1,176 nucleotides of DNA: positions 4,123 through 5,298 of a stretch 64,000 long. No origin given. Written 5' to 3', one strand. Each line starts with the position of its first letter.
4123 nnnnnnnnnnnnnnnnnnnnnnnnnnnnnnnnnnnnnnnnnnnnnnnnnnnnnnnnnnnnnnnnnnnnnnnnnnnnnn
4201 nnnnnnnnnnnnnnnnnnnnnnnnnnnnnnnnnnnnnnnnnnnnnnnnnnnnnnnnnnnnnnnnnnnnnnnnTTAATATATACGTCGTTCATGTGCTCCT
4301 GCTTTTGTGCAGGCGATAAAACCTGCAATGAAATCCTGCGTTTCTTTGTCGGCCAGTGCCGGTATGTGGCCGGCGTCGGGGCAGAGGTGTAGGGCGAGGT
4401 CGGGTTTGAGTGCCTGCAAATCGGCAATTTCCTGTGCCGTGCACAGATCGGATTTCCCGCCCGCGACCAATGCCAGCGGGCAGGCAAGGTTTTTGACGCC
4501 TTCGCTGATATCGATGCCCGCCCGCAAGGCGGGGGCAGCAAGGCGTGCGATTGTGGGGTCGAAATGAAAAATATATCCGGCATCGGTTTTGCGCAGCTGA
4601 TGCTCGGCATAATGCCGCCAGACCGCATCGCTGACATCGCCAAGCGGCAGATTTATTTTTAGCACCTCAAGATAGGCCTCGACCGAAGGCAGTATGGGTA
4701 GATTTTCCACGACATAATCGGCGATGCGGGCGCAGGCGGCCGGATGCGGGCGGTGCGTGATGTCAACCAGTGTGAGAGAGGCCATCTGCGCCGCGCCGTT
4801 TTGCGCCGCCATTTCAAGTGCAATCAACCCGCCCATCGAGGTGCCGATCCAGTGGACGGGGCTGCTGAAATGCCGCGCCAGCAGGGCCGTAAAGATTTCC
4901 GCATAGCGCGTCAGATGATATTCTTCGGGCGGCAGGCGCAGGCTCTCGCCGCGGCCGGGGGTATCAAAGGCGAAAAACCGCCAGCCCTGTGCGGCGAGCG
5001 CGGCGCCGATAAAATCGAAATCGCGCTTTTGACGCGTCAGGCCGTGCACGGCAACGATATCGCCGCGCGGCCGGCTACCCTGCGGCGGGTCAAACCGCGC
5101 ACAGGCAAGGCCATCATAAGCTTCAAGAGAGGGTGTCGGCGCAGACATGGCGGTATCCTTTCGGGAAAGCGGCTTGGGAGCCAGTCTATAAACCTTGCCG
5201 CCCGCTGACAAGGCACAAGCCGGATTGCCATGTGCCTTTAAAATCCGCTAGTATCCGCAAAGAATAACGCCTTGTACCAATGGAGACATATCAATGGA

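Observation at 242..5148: Compact, translationally coupled five-gene operon (hydrolase / KAS III / HDO-like diiron / unknown / P450): a candidate unassigned small-molecule pathway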

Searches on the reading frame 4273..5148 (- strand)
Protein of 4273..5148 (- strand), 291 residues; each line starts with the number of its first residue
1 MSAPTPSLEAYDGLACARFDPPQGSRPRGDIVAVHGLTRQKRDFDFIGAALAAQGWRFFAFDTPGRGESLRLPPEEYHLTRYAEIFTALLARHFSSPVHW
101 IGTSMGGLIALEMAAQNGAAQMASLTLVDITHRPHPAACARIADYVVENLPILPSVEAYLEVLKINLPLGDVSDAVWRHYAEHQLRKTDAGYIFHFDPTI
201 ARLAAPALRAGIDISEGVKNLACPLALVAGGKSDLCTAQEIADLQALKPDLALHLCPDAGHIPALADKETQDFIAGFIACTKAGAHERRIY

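Call 3: search_protein_families(library=pfam, proteins=[window:4273-5148:-], max_evalue=0.01)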
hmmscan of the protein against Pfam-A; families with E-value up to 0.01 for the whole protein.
window:4273-5148:- (291 aa): 5 families
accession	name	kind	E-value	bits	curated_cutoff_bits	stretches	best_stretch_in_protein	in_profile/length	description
PF00561.26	Abhydrolase_1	-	4.7e-19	69.4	25.8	1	31-263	3-240/245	alpha/beta hydrolase fold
PF12146.15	Hydrolase_4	-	2.3e-18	66.8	27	1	26-261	2-232/239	Serine aminopeptidase, S33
PF12697.13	Abhydrolase_6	-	2.3e-16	61.6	26.3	1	31-267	1-211/217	Alpha/beta hydrolase family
PF00975.26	Thioesterase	-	2.1e-06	28.6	26.4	1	43-135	15-109/226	Thioesterase domain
PF20408.4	Abhydrolase_11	-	0.0003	21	27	0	49-121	25-101/193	Alpha/beta hydrolase domain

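Call 4: search_protein_families(library=ncbifam, proteins=[window:4273-5148:-], max_evalue=0.01)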
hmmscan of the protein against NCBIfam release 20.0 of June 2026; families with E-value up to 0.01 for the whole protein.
window:4273-5148:- (291 aa): 13 families
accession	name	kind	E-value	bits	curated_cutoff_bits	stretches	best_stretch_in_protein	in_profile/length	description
NF051487.1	bifunc_PcaCD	exception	8.3e-15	54.8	430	1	21-272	165-405/413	bifunctional 4-carboxymuconolactone decarboxylase/3-oxoadipate enol-lactonase PcaCD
NF011457.0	PRK14875.1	equivalog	1.6e-13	50.4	307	1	28-128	132-229/372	acetoin dehydrogenase dihydrolipoyllysine-residue acetyltransferase subunit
TIGR01738.1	bioH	equivalog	1.4e-12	47.8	206.95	2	30-119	6-88/245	pimeloyl-ACP methyl ester esterase BioH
NF051488.1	bifunc_PcaDC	exception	1.8e-12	47.1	390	1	53-280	36-252/375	bifunctional 3-oxoadipate enol-lactonase/4-carboxymuconolactone decarboxylase PcaDC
TIGR03611.1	RutD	equivalog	1.8e-11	43.9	238.5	1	53-270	37-246/258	pyrimidine utilization protein D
TIGR02427.1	protocat_pcaD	equivalog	2.3e-11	43.5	255.85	2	54-129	38-111/251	3-oxoadipate enol-lactonase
TIGR03695.1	menH_SHCHC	equivalog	1.1e-10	41.4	208.55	1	31-128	5-102/252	2-succinyl-6-hydroxy-2,4-cyclohexadiene-1-carboxylate synthase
TIGR03056.1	bchO_mg_che_rel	equivalog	4.3e-07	29.2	172.55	1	32-117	32-116/278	alpha/beta fold hydrolase BchO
NF008340.0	PRK11126.1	equivalog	1.7e-06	27.4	261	1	30-125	16-107/255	2-succinyl-6-hydroxy-2,4-cyclohexadiene-1-carboxylate synthase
TIGR01250.1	pro_imino_pep_2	subfamily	7.1e-05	22.5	167.65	0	213-270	222-278/288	proline iminopeptidase-family hydrolase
NF050089.1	i_nPHAscl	equivalog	0.00047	19.3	300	1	30-127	20-114/288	intracellular short-chain-length polyhydroxyalkanoate depolymerase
NF006449.0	PRK08775.1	equivalog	0.00077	18.5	296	1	48-141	93-183/344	homoserine O-succinyltransferase MetX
TIGR03101.1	hydr2_PEP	hypoth_equivalog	0.0073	15.8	202.75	0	8-116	5-119/266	hydrolase 2, exosortase A system-associated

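Call 61: search_solved_structures(query=window:4273-5148:-, max_evalue=1e-8, show_alignments=1)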
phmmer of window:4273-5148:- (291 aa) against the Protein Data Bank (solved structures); distinct sequences matched with E-value up to 1e-8: 2.
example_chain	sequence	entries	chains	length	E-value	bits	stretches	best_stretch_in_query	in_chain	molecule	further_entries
3bwx_A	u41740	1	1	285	1e-18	71.1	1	12-270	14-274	Alpha/beta hydrolase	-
4ose_A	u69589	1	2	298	4e-18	69.1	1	28-275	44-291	Putative Hydrolase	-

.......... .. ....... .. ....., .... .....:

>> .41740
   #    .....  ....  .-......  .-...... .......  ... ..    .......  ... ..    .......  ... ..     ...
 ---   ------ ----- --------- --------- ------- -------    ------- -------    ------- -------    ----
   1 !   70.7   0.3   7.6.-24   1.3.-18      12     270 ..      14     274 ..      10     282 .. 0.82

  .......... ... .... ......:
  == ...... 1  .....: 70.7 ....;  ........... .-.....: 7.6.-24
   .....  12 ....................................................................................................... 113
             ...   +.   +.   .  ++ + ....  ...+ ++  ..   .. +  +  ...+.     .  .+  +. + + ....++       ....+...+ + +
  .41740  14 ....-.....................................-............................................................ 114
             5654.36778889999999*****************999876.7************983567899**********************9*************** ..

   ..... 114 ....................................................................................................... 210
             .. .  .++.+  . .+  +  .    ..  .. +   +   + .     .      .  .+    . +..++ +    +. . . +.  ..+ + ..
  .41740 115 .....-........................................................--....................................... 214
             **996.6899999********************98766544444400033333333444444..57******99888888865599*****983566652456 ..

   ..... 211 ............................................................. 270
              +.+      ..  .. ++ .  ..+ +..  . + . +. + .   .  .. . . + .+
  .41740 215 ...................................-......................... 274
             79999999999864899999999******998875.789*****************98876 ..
